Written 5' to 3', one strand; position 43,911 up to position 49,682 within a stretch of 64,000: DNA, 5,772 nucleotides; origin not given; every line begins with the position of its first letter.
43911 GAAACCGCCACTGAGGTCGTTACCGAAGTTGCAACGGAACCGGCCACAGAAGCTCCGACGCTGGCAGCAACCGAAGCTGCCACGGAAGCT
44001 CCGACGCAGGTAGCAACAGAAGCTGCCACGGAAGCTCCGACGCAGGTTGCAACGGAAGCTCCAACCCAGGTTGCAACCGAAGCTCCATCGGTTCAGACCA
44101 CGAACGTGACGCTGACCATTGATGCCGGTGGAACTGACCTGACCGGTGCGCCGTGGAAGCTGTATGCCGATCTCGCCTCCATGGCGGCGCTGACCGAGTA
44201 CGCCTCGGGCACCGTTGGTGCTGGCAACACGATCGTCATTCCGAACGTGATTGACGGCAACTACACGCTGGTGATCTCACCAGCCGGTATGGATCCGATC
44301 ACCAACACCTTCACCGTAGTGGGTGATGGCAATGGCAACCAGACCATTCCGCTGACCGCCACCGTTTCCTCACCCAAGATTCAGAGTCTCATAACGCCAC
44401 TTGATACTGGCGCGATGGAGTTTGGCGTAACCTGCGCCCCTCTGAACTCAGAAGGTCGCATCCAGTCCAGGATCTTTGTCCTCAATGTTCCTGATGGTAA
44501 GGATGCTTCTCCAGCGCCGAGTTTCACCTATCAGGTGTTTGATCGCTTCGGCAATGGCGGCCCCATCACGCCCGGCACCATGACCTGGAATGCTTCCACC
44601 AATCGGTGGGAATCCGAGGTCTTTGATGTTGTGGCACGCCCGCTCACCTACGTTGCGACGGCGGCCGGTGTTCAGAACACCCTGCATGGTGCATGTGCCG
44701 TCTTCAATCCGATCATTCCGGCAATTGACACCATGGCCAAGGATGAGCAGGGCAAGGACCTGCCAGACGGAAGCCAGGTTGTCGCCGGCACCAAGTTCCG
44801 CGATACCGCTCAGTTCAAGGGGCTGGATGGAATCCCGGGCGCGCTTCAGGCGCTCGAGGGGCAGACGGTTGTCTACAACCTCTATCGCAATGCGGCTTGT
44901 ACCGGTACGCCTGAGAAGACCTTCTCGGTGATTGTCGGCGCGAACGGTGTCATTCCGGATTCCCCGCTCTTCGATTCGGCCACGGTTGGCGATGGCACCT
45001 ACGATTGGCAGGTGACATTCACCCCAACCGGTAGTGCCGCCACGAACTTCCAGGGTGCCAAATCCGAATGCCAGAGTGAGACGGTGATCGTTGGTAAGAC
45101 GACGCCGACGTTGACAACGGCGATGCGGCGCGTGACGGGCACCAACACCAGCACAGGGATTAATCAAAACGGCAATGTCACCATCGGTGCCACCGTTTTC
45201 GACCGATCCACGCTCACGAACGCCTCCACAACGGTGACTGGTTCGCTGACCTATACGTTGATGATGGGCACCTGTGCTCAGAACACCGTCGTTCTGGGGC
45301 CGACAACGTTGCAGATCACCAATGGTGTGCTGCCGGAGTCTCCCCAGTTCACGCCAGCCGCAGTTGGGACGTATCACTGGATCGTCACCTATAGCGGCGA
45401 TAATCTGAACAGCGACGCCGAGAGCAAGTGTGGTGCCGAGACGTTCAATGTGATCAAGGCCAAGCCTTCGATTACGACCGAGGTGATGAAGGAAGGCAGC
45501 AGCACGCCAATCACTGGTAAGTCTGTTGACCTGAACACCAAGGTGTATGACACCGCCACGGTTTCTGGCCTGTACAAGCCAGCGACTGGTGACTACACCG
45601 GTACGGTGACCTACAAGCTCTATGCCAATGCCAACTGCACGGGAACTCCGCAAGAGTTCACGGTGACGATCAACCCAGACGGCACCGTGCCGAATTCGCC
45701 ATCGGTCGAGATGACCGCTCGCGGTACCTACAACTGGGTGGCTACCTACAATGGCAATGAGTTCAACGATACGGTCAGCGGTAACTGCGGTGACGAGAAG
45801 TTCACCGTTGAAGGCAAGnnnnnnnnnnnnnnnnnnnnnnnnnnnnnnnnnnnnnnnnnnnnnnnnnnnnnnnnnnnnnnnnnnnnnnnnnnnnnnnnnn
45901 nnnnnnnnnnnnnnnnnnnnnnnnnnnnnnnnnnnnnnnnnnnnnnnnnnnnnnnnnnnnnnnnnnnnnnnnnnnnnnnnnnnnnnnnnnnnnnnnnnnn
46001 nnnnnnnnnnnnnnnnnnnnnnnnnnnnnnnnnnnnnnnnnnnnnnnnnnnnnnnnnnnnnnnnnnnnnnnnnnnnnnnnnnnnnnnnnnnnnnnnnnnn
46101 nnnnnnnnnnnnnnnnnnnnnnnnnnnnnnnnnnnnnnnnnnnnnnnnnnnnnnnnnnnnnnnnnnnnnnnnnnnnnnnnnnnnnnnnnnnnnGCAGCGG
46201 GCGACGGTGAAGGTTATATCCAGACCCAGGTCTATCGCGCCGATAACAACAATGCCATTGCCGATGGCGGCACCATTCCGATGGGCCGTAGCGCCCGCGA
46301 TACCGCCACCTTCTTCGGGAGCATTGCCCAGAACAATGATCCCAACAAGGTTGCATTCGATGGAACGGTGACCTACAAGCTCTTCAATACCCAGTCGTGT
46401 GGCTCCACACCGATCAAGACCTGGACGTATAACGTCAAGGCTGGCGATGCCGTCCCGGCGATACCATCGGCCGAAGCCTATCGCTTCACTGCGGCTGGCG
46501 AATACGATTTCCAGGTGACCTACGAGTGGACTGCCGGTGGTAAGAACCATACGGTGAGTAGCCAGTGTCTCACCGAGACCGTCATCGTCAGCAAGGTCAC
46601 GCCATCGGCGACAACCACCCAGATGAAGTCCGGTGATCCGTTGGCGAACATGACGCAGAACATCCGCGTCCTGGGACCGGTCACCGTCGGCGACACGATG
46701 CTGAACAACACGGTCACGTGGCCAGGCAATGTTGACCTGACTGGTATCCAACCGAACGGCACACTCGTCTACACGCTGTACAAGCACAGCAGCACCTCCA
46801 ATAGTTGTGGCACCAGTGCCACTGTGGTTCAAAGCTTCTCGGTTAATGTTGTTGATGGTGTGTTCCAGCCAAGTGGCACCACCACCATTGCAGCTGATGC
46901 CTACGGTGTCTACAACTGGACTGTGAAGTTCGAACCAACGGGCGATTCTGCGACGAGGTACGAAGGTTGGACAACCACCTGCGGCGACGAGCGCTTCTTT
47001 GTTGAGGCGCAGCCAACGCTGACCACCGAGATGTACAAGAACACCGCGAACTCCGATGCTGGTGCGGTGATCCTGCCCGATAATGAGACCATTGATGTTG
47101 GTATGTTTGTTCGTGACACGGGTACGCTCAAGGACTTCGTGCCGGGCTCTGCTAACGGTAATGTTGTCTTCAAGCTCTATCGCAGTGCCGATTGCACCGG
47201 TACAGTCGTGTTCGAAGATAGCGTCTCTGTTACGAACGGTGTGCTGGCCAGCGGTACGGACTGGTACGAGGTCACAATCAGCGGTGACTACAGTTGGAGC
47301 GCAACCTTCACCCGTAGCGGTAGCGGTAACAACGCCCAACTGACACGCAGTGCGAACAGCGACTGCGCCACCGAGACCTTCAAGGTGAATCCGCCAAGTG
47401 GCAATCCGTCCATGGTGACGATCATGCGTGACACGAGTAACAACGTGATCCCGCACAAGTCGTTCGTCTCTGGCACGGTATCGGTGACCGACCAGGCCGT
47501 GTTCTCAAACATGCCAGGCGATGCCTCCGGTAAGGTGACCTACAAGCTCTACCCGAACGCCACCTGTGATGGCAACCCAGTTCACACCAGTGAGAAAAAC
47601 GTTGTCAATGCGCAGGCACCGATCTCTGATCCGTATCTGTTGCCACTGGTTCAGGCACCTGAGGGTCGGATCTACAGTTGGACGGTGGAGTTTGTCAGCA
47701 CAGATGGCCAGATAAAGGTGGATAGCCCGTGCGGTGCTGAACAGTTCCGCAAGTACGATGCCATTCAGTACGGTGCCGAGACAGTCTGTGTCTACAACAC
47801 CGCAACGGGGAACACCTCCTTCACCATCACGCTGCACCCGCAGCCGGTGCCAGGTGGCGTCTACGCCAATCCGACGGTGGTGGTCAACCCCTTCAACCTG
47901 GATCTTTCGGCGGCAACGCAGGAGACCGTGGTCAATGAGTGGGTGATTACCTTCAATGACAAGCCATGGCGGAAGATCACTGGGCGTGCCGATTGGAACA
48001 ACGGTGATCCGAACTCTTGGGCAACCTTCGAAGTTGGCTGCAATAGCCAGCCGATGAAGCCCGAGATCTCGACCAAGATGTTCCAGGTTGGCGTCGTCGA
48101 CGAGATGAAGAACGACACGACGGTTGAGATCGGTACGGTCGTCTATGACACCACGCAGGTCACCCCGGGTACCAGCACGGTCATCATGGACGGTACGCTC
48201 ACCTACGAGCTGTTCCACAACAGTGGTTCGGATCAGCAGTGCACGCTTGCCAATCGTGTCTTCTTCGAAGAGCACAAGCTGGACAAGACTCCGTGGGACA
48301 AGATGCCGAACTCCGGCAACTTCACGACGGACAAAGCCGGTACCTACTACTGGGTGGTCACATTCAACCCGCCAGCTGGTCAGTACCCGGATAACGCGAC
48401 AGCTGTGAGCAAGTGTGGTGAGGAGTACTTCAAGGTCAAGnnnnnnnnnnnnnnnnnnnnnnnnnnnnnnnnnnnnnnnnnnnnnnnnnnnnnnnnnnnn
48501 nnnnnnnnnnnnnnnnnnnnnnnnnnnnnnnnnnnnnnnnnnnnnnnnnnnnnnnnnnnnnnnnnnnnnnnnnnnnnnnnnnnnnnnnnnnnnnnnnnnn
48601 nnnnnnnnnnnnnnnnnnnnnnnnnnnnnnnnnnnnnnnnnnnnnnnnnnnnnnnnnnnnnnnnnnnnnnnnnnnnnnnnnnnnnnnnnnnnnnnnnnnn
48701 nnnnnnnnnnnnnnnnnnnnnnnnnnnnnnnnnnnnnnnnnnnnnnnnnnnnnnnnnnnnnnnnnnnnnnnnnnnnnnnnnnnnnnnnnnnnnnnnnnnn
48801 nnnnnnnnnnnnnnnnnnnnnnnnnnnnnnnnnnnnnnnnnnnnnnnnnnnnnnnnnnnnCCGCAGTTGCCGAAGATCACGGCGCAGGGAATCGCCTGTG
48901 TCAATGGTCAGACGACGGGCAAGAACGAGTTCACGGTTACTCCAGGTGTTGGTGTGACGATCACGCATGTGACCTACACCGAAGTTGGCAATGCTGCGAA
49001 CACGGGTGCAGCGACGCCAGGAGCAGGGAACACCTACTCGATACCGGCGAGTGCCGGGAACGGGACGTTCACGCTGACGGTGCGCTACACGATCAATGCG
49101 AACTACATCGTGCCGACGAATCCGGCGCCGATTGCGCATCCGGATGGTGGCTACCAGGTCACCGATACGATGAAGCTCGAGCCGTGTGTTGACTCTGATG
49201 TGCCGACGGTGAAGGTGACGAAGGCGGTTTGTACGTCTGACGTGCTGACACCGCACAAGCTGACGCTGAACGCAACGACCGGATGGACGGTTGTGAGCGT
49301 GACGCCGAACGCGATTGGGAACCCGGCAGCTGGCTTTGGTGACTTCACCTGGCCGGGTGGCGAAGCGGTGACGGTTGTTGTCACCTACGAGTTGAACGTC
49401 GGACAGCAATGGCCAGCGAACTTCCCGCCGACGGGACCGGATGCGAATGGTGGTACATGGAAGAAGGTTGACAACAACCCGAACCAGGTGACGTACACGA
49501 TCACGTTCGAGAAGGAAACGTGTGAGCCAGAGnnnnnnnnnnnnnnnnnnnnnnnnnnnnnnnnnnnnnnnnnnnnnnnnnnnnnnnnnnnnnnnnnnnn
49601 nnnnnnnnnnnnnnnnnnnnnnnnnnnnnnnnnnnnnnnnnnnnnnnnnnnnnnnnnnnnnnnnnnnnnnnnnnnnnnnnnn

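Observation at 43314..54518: Giant (~3,700 aa if repaired) LPXTG-anchored modular surface protein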

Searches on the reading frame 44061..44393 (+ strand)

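Call 30: search_protein_families(library=pfam, proteins=[window:44061-44393:+], max_evalue=1)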
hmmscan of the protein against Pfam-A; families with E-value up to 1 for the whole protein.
window:44061-44393:+ (111 aa): 2 families
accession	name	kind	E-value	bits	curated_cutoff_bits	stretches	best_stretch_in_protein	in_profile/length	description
PF13620.12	CarboxypepD_reg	-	0.0094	16.7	32.3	1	60-98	42-81/82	Carboxypeptidase regulatory-like domain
PF17802.7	SpaA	-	0.15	12.7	23.1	1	21-77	9-65/91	Prealbumin-like fold domain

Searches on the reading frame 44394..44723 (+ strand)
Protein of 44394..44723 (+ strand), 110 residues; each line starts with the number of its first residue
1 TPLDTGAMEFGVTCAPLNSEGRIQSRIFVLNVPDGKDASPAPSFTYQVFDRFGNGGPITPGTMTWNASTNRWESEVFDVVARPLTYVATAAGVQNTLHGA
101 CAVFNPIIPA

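Call 30: search_protein_families(library=pfam, proteins=[window:44394-44723:+], max_evalue=1)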
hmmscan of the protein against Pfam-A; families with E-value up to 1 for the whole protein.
window:44394-44723:+ (110 aa): 0 families

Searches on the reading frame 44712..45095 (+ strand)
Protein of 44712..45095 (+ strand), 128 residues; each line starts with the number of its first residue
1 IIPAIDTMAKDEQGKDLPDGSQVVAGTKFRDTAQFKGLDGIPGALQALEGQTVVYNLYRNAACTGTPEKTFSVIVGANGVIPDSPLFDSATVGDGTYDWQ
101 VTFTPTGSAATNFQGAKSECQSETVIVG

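Call 34: search_solved_structures(query=A1, max_evalue=1)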
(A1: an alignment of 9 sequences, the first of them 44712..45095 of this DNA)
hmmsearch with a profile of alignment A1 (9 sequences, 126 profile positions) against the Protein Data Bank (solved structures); distinct sequences matched with E-value up to 1: 0.

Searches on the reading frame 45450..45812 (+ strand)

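Call 30: search_protein_families(library=pfam, proteins=[window:45450-45812:+], max_evalue=1)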
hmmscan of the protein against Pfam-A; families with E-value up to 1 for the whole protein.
window:45450-45812:+ (121 aa): 4 families
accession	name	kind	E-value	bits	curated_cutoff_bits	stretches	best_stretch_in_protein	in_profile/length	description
PF16640.11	Big_3_5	-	0.019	16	35.5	1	22-110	4-80/88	Bacterial Ig-like domain (group 3)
PF19271.4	Nis1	-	0.029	15.5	27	1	11-94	12-98/114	Nis1 family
PF19406.5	PKD_5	-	0.086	13.2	25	1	51-77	59-87/88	PKD-like domain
PF09116.15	gp45-slide_C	-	0.11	13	25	1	29-79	38-89/105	gp45 sliding clamp, C terminal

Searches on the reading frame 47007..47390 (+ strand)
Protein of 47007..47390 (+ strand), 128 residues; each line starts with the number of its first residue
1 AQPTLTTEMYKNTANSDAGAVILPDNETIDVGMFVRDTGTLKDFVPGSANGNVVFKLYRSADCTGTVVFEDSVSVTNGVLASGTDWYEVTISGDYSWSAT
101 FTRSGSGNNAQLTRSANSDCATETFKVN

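Call 30: search_protein_families(library=pfam, proteins=[window:47007-47390:+], max_evalue=1)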
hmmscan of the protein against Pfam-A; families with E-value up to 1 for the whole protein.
window:47007-47390:+ (128 aa): 1 family
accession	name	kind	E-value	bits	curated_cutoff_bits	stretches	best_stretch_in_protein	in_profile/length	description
PF02874.29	ATP-synt_ab_N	-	0.12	13.4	20.9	0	4-39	34-69/69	ATP synthase alpha/beta family, beta-barrel domain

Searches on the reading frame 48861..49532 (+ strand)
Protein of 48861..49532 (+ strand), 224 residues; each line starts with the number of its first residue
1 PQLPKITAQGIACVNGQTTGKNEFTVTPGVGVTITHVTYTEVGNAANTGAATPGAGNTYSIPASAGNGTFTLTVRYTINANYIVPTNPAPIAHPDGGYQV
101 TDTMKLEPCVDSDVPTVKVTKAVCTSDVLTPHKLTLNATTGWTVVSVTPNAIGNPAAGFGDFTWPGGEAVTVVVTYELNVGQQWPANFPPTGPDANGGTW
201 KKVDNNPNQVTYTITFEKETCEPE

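Call 30: search_protein_families(library=pfam, proteins=[window:48861-49532:+], max_evalue=1)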
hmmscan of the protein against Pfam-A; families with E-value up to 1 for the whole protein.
window:48861-49532:+ (224 aa): 1 family
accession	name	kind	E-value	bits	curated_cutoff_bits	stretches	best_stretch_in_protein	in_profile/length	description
PF17991.7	Thioredoxin_10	-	0.059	14.4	27.1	1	35-88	4-58/142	Thioredoxin like C-terminal domain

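Call 89: find_homologous_proteins(query=window:48861-49532:+, max_evalue=0.001)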
Query window:48861-49532:+: 483 candidates shared short words with the query, none scored E <= 0.001.
